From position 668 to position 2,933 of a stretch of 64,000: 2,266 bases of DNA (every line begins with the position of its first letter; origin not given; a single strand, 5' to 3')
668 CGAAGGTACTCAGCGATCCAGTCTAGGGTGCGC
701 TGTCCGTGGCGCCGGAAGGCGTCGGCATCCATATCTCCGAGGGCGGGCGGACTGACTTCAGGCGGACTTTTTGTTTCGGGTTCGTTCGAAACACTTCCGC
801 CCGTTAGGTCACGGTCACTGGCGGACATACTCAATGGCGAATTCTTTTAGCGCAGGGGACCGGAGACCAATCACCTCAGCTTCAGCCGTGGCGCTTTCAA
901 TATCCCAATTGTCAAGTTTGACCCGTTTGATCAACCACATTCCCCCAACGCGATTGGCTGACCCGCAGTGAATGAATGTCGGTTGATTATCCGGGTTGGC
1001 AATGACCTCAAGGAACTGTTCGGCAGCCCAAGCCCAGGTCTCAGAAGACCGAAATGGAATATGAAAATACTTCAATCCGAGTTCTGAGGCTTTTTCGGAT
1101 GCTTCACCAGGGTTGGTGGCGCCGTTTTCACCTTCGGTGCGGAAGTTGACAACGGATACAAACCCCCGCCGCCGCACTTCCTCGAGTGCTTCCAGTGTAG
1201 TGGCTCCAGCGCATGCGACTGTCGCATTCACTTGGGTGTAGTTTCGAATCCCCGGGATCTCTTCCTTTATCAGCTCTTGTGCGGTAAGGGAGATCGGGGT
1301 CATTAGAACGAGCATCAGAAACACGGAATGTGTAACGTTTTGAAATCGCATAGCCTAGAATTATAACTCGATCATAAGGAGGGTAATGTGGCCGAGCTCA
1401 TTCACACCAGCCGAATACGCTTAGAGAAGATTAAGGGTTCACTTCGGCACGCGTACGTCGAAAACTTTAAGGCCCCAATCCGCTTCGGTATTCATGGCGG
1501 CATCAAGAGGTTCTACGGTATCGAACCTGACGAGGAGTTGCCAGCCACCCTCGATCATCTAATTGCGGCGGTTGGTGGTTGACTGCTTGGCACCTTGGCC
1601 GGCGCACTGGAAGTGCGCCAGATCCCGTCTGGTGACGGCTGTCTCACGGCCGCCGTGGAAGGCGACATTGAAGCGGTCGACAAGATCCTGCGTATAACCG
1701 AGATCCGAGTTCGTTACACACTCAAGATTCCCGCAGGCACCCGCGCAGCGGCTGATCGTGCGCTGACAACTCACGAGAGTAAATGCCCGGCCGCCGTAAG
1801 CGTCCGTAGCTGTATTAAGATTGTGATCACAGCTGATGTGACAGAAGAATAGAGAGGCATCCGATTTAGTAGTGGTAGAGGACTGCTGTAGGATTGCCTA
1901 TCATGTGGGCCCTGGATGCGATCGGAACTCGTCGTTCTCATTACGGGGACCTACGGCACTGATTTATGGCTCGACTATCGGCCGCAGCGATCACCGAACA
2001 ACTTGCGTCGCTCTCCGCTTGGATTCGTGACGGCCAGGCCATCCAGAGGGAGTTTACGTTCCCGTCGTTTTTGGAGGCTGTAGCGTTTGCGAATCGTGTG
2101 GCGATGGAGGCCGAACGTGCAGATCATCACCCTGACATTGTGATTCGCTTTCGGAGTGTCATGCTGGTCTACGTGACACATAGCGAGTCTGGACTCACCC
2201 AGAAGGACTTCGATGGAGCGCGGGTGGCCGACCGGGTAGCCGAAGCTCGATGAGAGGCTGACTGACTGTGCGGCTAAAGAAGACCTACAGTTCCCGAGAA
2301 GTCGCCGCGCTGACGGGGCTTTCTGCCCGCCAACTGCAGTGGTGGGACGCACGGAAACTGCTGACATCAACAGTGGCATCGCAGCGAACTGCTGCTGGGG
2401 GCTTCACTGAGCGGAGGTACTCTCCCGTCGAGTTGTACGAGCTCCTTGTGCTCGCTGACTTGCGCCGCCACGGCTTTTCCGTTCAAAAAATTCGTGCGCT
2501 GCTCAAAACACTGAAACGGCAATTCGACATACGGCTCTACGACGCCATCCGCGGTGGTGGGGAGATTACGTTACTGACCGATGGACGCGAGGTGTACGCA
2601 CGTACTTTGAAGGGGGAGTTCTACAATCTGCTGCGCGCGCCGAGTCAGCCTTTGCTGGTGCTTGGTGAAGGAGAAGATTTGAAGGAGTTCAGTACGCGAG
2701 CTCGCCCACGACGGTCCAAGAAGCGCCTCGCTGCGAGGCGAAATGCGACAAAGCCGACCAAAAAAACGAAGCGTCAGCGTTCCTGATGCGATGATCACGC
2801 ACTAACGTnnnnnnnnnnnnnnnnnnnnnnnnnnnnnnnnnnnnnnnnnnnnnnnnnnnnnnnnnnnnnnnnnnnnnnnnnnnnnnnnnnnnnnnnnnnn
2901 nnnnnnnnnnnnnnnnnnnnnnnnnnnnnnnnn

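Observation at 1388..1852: OsmC/Ohr-family peroxidase with an in-frame UGA at the conserved catalytic Cys and a SECIS-like hairpin: candidate selenoprotein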

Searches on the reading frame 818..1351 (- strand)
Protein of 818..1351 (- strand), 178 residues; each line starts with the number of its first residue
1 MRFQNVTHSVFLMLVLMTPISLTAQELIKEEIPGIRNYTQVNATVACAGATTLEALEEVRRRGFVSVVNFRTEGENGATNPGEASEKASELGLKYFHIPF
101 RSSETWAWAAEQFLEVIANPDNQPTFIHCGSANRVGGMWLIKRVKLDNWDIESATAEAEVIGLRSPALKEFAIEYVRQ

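Call 36: search_protein_families(library=pfam, proteins=[window:818-1351:-], max_evalue=0.00001)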
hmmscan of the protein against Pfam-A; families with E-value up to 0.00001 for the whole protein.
window:818-1351:- (178 aa): 2 families
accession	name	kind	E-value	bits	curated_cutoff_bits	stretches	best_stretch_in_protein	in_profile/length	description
PF04273.18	BLH_phosphatase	-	8.8e-08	32.9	26.1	1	42-142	6-106/110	Beta-lactamase hydrolase-like protein, phosphatase-like domain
PF22741.1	PTP-NADK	-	6.6e-07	29.3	27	1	47-131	32-116/163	DSP-PTPase phosphatase fused to NAD+ Kinase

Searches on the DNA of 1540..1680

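Call 66: search_rna_families(source=window, start=1540, end=1680, threshold=evalue, max_evalue=10, show_alignments=2)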
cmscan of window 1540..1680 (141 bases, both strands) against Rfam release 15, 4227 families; matches with E-value up to 10: 2.
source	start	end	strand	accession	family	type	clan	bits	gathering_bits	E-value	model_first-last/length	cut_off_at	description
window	1641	1674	+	RF01330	CRISPR-DR16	Gene; CRISPR;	-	12.7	35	3.1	1-37/37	no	CRISPR RNA direct repeat element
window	1620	1651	+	RF02248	Six3os1_3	Gene; lncRNA;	-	7.3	40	9.5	1-75/75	no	Six3os1 conserved region 3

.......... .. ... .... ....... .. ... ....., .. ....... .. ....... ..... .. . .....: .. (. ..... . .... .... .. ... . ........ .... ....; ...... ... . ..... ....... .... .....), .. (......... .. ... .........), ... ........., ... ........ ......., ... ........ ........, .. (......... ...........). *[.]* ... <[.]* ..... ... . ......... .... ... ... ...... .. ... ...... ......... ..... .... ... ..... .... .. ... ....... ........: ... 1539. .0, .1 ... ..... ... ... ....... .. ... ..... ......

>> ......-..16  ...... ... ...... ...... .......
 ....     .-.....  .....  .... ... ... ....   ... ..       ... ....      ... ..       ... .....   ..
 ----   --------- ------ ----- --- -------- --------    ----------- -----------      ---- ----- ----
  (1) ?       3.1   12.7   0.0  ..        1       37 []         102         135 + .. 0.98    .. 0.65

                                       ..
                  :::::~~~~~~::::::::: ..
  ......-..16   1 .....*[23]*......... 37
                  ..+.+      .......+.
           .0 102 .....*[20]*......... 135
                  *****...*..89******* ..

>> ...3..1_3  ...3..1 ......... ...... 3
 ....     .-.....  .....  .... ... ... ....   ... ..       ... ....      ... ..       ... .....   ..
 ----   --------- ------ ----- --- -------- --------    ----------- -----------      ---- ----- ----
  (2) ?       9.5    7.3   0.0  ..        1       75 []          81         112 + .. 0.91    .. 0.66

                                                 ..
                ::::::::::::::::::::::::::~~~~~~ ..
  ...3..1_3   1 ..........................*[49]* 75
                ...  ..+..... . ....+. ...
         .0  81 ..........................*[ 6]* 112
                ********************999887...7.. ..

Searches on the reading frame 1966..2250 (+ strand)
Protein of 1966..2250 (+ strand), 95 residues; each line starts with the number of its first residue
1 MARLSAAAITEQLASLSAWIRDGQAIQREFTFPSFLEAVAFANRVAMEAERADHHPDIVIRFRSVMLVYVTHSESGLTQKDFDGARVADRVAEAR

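Call 36: search_protein_families(library=pfam, proteins=[window:1966-2250:+], max_evalue=0.00001)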
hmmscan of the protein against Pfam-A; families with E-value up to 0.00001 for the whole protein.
window:1966-2250:+ (95 aa): 1 family
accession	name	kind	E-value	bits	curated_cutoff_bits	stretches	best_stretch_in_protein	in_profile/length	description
PF01329.24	Pterin_4a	-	5.6e-26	90.9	26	1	3-90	2-90/91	Pterin 4 alpha carbinolamine dehydratase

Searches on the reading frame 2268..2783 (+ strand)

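Call 36: search_protein_families(library=pfam, proteins=[window:2268-2783:+], max_evalue=0.00001)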
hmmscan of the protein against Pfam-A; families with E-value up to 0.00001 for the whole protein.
window:2268-2783:+ (172 aa): 1 family
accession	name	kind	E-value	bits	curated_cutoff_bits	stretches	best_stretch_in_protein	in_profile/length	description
PF13411.12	MerR_1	-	1.2e-10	41.7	21.6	1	7-80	1-67/69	MerR HTH family regulatory protein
